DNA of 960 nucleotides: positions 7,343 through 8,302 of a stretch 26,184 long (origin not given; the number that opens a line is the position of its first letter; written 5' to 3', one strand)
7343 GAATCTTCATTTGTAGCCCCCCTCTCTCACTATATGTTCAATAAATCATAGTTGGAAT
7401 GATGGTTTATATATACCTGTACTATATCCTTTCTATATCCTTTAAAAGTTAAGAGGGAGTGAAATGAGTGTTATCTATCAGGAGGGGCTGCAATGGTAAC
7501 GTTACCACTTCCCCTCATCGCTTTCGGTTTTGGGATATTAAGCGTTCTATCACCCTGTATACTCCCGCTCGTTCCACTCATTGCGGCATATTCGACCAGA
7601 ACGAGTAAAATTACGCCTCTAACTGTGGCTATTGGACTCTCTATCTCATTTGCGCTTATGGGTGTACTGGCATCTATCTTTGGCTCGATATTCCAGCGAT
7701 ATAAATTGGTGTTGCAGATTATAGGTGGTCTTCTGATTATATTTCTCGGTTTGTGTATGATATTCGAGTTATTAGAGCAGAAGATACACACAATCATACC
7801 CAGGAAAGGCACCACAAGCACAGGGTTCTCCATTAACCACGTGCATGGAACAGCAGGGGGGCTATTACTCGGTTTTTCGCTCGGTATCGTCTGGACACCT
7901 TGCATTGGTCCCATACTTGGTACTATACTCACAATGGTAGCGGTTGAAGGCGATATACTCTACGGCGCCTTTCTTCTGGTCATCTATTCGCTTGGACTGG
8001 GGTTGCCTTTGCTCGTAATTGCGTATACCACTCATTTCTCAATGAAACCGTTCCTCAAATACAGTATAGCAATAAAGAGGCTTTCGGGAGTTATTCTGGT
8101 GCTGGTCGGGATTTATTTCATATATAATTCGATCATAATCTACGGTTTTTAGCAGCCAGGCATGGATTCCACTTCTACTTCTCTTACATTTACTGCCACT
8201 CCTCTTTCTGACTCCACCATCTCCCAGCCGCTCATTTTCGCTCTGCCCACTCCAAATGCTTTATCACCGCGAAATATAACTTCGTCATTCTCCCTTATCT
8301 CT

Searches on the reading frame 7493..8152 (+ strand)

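Call 87: search_protein_families(library=ncbifam, proteins=[window:7493-8152:+], max_evalue=0.001)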
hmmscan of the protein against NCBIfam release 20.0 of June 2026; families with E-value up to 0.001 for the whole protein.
window:7493-8152:+ (219 aa): 3 families
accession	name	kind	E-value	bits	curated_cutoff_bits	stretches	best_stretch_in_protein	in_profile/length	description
NF045694.1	seleno_TsoB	exception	2.8e-18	65.3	805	1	11-211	189-392/572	rhodanese/DsbD fusion-like selenoprotein TsoB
NF001419.0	PRK00293.1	subfamily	1.6e-14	53.5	330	1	7-210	172-382/574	protein-disulfide reductase DsbD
NF040495.1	tranport_ArsG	equivalog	2.7e-06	27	200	1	8-211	8-222/225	aromatic aminobenezylarsenical efflux permease ArsG family transporter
